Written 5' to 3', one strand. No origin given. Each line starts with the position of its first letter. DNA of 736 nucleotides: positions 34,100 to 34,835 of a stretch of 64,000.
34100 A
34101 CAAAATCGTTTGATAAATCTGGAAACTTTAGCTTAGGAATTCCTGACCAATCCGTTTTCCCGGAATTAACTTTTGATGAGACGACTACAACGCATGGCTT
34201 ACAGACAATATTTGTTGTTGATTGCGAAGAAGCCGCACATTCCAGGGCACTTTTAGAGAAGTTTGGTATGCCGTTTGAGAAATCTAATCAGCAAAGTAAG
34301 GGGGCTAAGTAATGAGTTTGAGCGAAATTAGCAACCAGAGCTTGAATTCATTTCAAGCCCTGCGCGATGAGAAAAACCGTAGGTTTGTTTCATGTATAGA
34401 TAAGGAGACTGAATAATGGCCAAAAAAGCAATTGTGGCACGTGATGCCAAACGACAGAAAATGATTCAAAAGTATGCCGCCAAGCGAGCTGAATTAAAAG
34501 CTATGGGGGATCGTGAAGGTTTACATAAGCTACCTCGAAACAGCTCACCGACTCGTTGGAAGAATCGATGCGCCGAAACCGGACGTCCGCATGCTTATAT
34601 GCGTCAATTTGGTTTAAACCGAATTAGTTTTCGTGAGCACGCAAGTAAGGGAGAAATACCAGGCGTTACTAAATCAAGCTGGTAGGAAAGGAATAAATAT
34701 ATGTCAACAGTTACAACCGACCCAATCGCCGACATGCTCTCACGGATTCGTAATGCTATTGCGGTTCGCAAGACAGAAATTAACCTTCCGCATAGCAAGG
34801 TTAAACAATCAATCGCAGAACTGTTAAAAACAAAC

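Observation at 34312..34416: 34-codon micro-ORF coupled by TAATG overlaps to both rplE and rpsN, with a paralogous segment upstream of rplK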

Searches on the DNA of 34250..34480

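Call 11: search_rna_families(source=window, start=34250, end=34480, threshold=evalue, max_evalue=10)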
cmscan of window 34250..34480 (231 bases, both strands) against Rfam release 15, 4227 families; matches with E-value up to 10: 3.
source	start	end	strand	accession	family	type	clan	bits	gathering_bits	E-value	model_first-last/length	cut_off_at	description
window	34311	34390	-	RF02823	LPR69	Gene; sRNA;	-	18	40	0.11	1-82/82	no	Legionella RNA 69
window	34329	34367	-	RF04089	mir-753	Gene; miRNA;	-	15.8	62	2.2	1-62/62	no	mir-753 microRNA precursor family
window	34329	34366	-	RF04024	mir-9571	Gene; miRNA;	-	14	100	5.2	1-86/86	no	mir-9571 microRNA precursor family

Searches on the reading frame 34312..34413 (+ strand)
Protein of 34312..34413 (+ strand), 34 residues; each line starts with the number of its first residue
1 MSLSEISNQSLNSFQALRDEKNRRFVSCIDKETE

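Call 83: search_protein_families(library=pfam, proteins=[window:34312-34413:+], max_evalue=1)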
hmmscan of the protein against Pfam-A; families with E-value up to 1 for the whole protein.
seq(34 aa): 0 families

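Call 84: search_protein_families(library=ncbifam, proteins=[window:34312-34413:+], max_evalue=1)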
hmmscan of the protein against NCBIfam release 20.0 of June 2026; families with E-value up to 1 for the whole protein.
seq(34 aa): 0 families
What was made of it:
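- No Pfam or NCBIfam match (calls 83, 84).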

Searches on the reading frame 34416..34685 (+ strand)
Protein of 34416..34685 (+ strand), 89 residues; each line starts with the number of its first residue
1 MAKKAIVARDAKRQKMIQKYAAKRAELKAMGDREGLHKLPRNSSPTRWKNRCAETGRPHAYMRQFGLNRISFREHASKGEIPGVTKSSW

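Call 13: find_encoding_contigs(protein=window:34416-34685:+, flank=10000, max_places=10)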
Protein window:34416-34685:+ (89 aa): 1 contig read that carries it; 1 place shown.
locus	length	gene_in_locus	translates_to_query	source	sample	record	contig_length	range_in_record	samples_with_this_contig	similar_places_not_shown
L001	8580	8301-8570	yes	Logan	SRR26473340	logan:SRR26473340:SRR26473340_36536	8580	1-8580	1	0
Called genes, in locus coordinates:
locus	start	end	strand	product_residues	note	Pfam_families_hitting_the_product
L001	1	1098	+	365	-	?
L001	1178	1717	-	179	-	-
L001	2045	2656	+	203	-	PF00297:Ribosomal_L3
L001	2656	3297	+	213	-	PF00573:Ribosomal_L4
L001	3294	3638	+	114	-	PF00276:Ribosomal_L23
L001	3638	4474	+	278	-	PF00181:Ribosomal_L2_N, PF03947:Ribosomal_L2_C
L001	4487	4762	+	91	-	PF00203:Ribosomal_S19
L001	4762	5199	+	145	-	PF00237:Ribosomal_L22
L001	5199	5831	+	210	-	PF07650:KH_2, PF00189:Ribosomal_S3_C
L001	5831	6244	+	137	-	PF00252:Ribosomal_L16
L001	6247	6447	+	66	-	PF00831:Ribosomal_L29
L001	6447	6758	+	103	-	PF00366:Ribosomal_S17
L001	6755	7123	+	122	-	PF00238:Ribosomal_L14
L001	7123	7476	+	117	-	PF00467:KOW, PF17136:ribosomal_L24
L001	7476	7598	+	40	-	-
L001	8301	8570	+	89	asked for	PF00253:Ribosomal_S14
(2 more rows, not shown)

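Call 51: find_related_loci(query=window:34416-34682:+, collection=metagenome_contigs, flank=2500)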
Query window:34416-34682:+ (89 aa) in metagenome_contigs; peptide patterns used: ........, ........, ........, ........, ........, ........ (x = any residue, [..] = any of these).
600 stretches matched a pattern (row limit reached: there are more); 487 encode a relative of the query (tblastn E <= 1e-3); the best 80 are kept; 80 distinct loci.
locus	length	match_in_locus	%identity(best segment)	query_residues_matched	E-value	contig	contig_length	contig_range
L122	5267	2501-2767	94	1-89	4e-55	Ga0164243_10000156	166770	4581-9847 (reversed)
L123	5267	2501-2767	94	1-89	4e-55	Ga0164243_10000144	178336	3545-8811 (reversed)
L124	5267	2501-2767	93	1-89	5e-54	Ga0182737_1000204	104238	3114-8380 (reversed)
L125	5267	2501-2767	90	1-89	2e-53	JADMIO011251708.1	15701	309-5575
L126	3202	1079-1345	91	1-89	5e-53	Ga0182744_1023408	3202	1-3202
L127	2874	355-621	89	1-89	5e-53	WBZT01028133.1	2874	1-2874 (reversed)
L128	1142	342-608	90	1-89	2e-55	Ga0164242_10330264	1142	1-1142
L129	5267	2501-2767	90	1-89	9e-53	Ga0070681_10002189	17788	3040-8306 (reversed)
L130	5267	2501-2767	90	1-89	1e-52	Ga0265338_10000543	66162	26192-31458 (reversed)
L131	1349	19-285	88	1-89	1e-54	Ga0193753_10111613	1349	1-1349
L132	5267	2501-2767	89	1-89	2e-52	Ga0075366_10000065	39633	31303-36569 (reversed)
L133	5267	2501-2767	90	1-89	1e-52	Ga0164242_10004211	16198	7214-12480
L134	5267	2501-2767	89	1-89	4e-52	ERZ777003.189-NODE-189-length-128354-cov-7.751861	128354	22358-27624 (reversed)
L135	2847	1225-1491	90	1-89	3e-52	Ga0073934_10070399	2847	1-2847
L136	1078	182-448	90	1-89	5e-55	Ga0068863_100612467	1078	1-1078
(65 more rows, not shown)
